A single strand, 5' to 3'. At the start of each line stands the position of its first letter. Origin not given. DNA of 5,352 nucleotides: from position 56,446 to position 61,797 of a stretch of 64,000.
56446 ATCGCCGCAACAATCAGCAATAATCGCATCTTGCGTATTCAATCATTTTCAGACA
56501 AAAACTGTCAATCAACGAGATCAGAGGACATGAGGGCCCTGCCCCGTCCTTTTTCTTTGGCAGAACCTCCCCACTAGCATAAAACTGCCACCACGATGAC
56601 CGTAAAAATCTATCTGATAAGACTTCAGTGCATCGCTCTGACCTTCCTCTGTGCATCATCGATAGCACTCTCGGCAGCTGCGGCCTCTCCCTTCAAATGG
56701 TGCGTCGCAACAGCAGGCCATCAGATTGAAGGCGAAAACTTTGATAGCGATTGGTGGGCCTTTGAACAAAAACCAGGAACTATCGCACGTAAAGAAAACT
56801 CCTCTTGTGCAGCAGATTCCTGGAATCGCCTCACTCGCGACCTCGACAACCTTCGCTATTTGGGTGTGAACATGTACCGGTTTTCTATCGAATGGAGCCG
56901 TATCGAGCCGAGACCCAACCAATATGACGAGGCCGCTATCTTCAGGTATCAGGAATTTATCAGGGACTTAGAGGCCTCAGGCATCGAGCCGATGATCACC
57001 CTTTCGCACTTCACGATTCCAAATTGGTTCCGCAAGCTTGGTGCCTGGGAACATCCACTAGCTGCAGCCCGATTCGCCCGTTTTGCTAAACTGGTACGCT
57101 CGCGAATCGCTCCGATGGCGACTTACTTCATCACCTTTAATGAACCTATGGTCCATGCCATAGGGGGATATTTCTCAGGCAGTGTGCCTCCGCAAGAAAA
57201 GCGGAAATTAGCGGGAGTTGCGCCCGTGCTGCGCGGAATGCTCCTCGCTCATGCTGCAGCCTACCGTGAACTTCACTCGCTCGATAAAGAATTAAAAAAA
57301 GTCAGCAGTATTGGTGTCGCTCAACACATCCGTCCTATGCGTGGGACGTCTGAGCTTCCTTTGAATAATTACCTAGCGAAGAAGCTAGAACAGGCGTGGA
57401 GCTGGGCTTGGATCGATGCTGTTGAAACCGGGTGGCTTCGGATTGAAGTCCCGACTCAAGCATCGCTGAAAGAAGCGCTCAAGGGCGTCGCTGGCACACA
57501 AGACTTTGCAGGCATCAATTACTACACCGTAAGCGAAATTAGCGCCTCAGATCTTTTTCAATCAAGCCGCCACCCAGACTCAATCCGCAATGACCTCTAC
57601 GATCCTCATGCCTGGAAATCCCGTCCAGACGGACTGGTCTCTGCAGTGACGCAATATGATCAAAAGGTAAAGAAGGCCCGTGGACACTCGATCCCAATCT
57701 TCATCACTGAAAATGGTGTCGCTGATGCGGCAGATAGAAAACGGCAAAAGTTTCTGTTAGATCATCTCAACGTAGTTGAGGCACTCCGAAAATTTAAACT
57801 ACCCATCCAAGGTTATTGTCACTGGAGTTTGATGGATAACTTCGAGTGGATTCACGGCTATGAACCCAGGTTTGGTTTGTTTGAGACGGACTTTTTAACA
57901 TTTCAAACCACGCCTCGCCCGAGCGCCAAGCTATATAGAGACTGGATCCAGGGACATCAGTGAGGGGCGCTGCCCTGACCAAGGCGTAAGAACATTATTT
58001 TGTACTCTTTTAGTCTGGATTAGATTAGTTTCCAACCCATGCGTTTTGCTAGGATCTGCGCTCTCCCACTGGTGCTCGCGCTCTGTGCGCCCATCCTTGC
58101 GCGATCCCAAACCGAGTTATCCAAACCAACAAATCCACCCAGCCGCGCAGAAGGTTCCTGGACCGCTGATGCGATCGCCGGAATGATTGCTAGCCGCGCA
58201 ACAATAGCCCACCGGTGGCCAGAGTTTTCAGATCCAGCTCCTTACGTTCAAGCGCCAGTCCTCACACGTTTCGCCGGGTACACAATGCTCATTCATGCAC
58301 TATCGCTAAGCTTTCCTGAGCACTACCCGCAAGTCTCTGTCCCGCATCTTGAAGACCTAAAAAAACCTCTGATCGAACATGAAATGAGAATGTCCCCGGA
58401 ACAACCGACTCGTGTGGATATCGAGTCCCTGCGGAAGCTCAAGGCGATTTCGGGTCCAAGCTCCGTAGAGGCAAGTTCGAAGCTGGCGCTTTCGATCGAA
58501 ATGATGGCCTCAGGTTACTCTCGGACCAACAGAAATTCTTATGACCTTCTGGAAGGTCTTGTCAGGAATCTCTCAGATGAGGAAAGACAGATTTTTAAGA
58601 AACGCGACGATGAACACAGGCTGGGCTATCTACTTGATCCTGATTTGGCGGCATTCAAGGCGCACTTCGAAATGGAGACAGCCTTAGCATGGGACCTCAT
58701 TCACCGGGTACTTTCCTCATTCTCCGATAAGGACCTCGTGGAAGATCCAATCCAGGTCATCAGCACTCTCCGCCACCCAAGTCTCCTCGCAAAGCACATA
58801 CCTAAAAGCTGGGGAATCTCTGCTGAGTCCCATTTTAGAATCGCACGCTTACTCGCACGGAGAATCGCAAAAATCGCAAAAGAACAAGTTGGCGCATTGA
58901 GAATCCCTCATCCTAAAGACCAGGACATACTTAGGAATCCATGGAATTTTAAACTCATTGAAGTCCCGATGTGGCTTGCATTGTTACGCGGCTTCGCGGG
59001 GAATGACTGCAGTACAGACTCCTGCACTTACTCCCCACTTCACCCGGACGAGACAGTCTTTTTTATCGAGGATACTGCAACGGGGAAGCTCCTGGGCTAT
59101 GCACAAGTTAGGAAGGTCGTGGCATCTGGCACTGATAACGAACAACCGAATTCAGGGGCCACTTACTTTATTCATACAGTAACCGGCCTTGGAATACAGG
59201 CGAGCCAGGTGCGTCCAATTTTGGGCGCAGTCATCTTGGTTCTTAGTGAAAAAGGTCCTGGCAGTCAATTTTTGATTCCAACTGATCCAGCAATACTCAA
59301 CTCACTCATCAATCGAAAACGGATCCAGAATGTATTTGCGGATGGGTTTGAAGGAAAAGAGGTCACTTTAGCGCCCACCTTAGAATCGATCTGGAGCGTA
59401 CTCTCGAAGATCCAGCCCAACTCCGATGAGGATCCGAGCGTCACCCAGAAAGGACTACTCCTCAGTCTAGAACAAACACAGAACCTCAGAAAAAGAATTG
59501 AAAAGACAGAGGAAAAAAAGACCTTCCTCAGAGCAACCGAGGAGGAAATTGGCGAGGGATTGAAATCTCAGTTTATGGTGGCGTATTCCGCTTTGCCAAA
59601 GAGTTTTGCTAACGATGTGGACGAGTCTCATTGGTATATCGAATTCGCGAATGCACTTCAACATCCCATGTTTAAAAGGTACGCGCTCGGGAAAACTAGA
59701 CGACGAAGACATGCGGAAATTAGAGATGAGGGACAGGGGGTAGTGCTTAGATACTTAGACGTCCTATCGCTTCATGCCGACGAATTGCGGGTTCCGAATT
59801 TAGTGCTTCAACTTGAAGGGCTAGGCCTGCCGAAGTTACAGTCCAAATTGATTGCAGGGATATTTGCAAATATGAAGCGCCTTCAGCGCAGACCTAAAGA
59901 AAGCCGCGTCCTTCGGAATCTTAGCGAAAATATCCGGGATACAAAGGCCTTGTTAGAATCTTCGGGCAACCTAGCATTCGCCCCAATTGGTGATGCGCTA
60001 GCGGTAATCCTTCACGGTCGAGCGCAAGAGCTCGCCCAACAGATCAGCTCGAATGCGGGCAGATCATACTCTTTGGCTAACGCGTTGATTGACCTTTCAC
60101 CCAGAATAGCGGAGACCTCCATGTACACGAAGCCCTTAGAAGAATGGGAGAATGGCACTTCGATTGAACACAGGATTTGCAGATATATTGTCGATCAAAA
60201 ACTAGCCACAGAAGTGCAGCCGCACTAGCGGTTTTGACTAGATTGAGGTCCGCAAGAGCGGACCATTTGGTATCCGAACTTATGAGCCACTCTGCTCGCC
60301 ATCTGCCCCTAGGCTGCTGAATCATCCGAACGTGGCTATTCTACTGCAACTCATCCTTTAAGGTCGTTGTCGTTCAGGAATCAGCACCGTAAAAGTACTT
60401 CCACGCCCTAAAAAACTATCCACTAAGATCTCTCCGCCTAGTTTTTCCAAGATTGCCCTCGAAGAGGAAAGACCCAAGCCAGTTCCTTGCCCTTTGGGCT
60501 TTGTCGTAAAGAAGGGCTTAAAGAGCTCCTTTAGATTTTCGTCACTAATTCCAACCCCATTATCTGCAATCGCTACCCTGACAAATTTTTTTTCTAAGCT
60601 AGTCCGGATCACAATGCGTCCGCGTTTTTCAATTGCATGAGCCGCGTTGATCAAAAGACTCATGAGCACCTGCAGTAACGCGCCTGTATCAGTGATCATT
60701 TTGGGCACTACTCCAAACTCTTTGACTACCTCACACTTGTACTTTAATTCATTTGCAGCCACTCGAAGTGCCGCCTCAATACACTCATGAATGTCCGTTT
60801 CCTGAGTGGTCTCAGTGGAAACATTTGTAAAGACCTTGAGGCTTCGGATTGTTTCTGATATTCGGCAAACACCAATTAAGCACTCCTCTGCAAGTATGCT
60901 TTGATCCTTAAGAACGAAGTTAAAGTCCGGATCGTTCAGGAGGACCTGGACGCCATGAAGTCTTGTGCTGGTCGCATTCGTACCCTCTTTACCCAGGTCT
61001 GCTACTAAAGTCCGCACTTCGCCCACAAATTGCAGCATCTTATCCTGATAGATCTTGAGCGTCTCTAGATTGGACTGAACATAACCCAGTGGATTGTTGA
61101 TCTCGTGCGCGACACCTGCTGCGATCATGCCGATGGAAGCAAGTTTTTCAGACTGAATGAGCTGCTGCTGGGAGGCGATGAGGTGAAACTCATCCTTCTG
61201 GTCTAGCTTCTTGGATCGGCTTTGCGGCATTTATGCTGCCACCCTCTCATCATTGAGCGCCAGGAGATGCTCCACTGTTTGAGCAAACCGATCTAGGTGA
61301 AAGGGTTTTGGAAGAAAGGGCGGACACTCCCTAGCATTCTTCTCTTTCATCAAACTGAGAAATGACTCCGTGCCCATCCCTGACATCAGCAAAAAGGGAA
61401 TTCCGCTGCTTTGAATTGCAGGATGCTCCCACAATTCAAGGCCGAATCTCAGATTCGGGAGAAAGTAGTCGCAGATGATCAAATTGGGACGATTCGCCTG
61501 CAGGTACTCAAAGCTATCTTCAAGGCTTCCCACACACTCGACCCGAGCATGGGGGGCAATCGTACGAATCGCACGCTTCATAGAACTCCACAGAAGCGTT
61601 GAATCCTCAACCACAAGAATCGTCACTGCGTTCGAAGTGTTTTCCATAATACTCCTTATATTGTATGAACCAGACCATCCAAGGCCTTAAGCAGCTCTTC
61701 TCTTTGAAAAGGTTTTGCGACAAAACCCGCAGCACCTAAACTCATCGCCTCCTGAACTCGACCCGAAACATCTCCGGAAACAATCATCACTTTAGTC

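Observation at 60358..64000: Two-component cluster with duplicated soluble HK cores and a CheX-like-domain/histidine-kinase fusion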

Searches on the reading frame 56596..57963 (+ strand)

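Call 5: search_protein_families(library=pfam, proteins=[window:56596-57963:+], max_evalue=0.1)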
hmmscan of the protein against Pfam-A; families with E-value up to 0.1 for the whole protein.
window:56596-57963:+ (455 aa): 4 families
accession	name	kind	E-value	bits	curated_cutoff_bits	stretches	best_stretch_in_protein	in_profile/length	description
PF00232.24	Glyco_hydro_1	-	1.4e-70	238.4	22.6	1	32-453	8-450/453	Glycosyl hydrolase family 1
PF02449.21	Glyco_hydro_42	-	0.00049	20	21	1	78-146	11-77/376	Beta-galactosidase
PF00150.24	Cellulase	-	0.0019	18.2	23.5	0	82-144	26-88/272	Cellulase (glycosyl hydrolase family 5)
PF01301.25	Glyco_hydro_35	-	0.029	14.4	27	1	82-133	29-80/319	Glycosyl hydrolases family 35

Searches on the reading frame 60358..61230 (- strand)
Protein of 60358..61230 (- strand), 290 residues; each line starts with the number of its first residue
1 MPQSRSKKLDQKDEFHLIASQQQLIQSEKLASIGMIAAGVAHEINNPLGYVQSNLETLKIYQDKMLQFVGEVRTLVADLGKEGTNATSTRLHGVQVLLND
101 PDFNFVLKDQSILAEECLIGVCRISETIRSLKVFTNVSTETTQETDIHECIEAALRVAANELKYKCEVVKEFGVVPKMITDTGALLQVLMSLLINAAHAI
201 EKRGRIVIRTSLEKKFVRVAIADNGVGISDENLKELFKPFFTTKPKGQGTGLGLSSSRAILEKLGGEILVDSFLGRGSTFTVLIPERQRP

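Call 5: search_protein_families(library=pfam, proteins=[window:60358-61230:-], max_evalue=0.1)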
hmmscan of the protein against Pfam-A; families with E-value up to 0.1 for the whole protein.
window:60358-61230:- (290 aa): 5 families
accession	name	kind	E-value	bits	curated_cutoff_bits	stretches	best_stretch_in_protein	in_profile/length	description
PF02518.31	HATPase_c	-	1e-22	81.1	26.4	1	181-287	2-110/111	Histidine kinase-, DNA gyrase B-, and HSP90-like ATPase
PF13589.12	HATPase_c_3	-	0.00077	19.9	25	1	187-245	5-61/137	Histidine kinase-, DNA gyrase B-, and HSP90-like ATPase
PF00512.31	HisKA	-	0.00081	19.8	26.9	1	36-60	5-29/66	His Kinase A (phospho-acceptor) domain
PF14501.12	HATPase_c_5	-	0.00089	19.6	22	1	189-271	10-89/102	GHKL domain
PF13581.12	HATPase_c_2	-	0.063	13.7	27.4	0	193-254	43-104/127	Histidine kinase-like ATPase domain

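Call 6: search_protein_families(library=ncbifam, proteins=[window:60358-61230:-], max_evalue=0.1)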
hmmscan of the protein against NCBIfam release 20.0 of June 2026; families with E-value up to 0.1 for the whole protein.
window:60358-61230:- (290 aa): 91 families (the best 25 are shown)
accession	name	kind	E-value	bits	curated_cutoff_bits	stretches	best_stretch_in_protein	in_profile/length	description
NF038348.1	T2SS_HK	subfamily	1.5e-73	248.1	450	1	15-287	308-574/574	histidine kinase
NF052574.1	HisKinEspCMyxo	equivalog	2.7e-49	168.1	1200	2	109-286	455-637/785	serine histidine kinase EspC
NF008468.0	PRK11360.1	equivalog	3.9e-46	157.6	646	2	112-288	436-610/616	two-component system sensor histidine kinase AtoS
NF052573.1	HisKinEspAMyxo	equivalog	1.4e-43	149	1400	2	113-284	431-609/755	serine histidine kinase EspA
NF007688.0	PRK10364.1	equivalog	1.2e-37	129.8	479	2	128-287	293-452/460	two-component system sensor histidine kinase ZraS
NF010411.0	PRK13837.1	equivalog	2.7e-30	105.1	647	2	181-289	557-678/828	two-component system VirA-like sensor kinase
NF047794.1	HisKinPtgB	equivalog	1.7e-27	96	1000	2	63-278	436-647/656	two-component system sensor histidine kinase PgtB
NF046020.1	HisKinCckABruc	equivalog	4.4e-25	87.7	1000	2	160-286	569-707/868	cell cycle histidine kinase CckA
TIGR02916.1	PEP_his_kin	equivalog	8.4e-25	87.4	300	1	139-285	537-679/679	XrtA/PEP-CTERM system histidine kinase PrsK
NF046026.1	HisKinCckACaul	equivalog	1e-24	86.7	1000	2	122-288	349-534/678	cell cycle histidine kinase CckA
NF047466.1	hybrid_RR_LvrB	exception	9.1e-24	84.3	500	2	122-285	199-375/377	hybrid histidine kinase/response regulator LvrB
NF053867.1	SprKinKinDBac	equivalog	7.3e-23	80.8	775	2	122-287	332-498/500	sporulation kinase KinD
TIGR02956.1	TMAO_torS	equivalog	2.2e-22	79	676.5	1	176-285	571-681/967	TMAO reductase system sensor histidine kinase/response regulator TorS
NF046044.1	PnpS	equivalog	8e-22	77.8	400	1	139-285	239-390/390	two-component system histidine kinase PnpS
NF047497.1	HK_LIC_12097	equivalog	1.5e-20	73.3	500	2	184-285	264-365/367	LIC_12097 family sensor histidine kinase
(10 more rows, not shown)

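Call 66: find_homologous_proteins(query=window:60358-61230:-, max_evalue=1e-20)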
Query window:60358-61230:- (290 aa): 7833 proteins with E <= 1e-20 among 8000 candidates; the best 120 are listed.
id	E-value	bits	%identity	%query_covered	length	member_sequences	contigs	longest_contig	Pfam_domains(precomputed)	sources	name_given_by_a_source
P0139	1.4e-182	623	100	100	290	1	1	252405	PF02518.32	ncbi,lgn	-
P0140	1.1e-149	515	85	99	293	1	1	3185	PF02518.32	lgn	-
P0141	4.6e-72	260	50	92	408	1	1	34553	PF02518.32,PF00512.32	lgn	-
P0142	2.3e-71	258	46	99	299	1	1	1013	PF02518.32,PF00512.32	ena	-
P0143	5.5e-71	257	-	-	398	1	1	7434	PF02518.32,PF00512.32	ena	-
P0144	4.6e-70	254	48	93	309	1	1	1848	PF02518.32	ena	-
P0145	7.5e-70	253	49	93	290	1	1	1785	PF02518.32,PF00512.32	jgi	jgi:signal transduction histidine kinase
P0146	1.5e-68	249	45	92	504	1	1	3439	PF02518.32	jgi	jgi:signal transduction histidine kinase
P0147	4.1e-68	248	45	93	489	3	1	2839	PF02518.32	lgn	-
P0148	8.1e-68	247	46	97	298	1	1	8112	PF02518.32,PF00512.32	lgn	-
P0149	1.3e-67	246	48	97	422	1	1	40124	PF02518.32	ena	-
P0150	1.3e-67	246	46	93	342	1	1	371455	PF02518.32,PF00512.32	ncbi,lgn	ncbi:MAG: ATP-binding protein [Pseudomonadota bacterium]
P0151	1.6e-67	246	47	92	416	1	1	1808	PF02518.32,PF23198.2,PF00072.31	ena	-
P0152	3.5e-67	244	46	93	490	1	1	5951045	PF02518.32,PF14501.13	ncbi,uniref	ncbi:sensor histidine kinase [Aliikangiella sp. IMCC44359]|uniref:sensor histidine kinase n=1 Tax=Al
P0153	4.0e-67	244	46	98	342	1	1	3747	PF02518.32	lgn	-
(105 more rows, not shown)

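Call 67: find_encoding_contigs(protein=P0139, flank=10000, max_places=3)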
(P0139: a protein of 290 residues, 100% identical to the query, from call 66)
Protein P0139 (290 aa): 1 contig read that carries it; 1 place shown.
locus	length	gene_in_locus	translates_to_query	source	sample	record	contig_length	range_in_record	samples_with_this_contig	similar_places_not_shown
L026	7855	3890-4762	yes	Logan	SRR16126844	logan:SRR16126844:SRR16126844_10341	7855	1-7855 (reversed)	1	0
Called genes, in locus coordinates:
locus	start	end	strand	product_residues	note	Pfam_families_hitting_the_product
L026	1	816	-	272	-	?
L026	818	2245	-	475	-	PF02518:HATPase_c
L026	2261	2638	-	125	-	PF00072:Response_reg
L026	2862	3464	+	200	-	PF12728:HTH_17, PF00072:Response_reg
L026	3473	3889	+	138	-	PF00072:Response_reg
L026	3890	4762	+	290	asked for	PF02518:HATPase_c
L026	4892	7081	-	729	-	-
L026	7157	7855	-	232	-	?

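Call 70: search_protein_families(library=pfam, proteins=[L026:818-2245:-], max_evalue=0.01)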
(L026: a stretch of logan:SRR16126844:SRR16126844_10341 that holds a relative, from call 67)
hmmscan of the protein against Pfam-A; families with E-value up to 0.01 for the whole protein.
L026:818-2245:- (475 aa): 6 families
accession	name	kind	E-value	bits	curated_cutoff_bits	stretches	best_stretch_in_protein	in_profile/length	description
PF02518.31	HATPase_c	-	1.8e-28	99.7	26.4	1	362-467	5-110/111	Histidine kinase-, DNA gyrase B-, and HSP90-like ATPase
PF00512.31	HisKA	-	0.0003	21.2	26.9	1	211-254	2-51/66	His Kinase A (phospho-acceptor) domain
PF13690.11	CheX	-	0.00039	20.9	27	1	54-137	3-76/94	Chemotaxis phosphatase CheX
PF13589.12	HATPase_c_3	-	0.00047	20.6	25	1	364-418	4-55/137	Histidine kinase-, DNA gyrase B-, and HSP90-like ATPase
PF14501.12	HATPase_c_5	-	0.0015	18.8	22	0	364-453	7-91/102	GHKL domain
PF23831.1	DUF7201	-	0.0053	16.9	27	0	205-281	16-77/142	Coiled-coil region of unknown function (DUF7201)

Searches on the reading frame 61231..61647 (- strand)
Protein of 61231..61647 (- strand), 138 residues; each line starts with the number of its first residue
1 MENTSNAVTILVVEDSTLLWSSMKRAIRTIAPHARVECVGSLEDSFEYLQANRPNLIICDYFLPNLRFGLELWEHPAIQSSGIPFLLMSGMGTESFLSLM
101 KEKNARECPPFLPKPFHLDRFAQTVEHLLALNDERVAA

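Call 5: search_protein_families(library=pfam, proteins=[window:61231-61647:-], max_evalue=0.1)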
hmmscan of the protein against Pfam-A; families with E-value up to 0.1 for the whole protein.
window:61231-61647:- (138 aa): 1 family
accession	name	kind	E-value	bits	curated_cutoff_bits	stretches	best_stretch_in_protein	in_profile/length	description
PF00072.30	Response_reg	-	9.8e-10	39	30.2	1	10-125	1-110/111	Response regulator receiver domain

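Call 6: search_protein_families(library=ncbifam, proteins=[window:61231-61647:-], max_evalue=0.1)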
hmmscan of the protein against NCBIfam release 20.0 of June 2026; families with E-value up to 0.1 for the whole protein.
window:61231-61647:- (138 aa): 26 families (the best 25 are shown)
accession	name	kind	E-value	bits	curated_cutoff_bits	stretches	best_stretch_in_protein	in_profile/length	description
NF046022.1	RespRegCpdRBruc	equivalog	9.2e-07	28.9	180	1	9-130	3-118/120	cell cycle two-component system response regulator CpdR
NF041866.1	EpsW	equivalog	4e-06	26.5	200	1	6-130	4-126/131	exopolysaccharide biosynthesis response regulator EpsW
NF007969.0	PRK10693.1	equivalog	6.5e-06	25.4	329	1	5-90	5-87/337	two-component system response regulator RssB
NF045505.1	RR_RssB_Pseudo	equivalog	3.6e-05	23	700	1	7-94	5-89/394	two-component system response regulator RssB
TIGR01818.1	ntrC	equivalog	4.2e-05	22.5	558.6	1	10-136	1-121/463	nitrogen regulation protein NR(I)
NF007467.0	PRK10046.1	equivalog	0.00024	20.7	264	1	6-73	3-69/226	two-component response regulator DpiA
NF051870.1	NAssimRespRegNtrX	equivalog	0.00027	20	600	1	41-128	33-118/452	nitrogen assimilation response regulator NtrX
NF046020.1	HisKinCckABruc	equivalog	0.00027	18.9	1000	1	7-129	749-867/868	cell cycle histidine kinase CckA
NF007928.2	PRK10643.1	equivalog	0.00042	20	330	1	9-90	2-80/216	two-component system response regulator PmrA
NF008078.0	PRK10816.1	equivalog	0.00089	18.8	336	1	9-131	2-118/223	two-component system response regulator PhoP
NF006900.1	PRK09390.1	equivalog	0.0011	18.6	255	1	6-133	3-124/203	response regulator FixJ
NF041733.1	resp_reg_CseB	equivalog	0.0016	17.9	350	1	9-92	2-81/228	two-component system response regulator CseB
NF041734.1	resp_reg_RppA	equivalog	0.0023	17.3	250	1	9-92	2-84/229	two-component system response regulator RppA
NF041946.1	LuxO_transreg_Vib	equivalog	0.0023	16.8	800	1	34-130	21-113/463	quorum-sensing sigma-54 dependent transcriptional regulator LuxO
NF053512.1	nitric_RR_NosR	exception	0.0031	16.6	400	1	10-130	1-116/422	response regulator c-di-GMP phosphodiesterase, NosR family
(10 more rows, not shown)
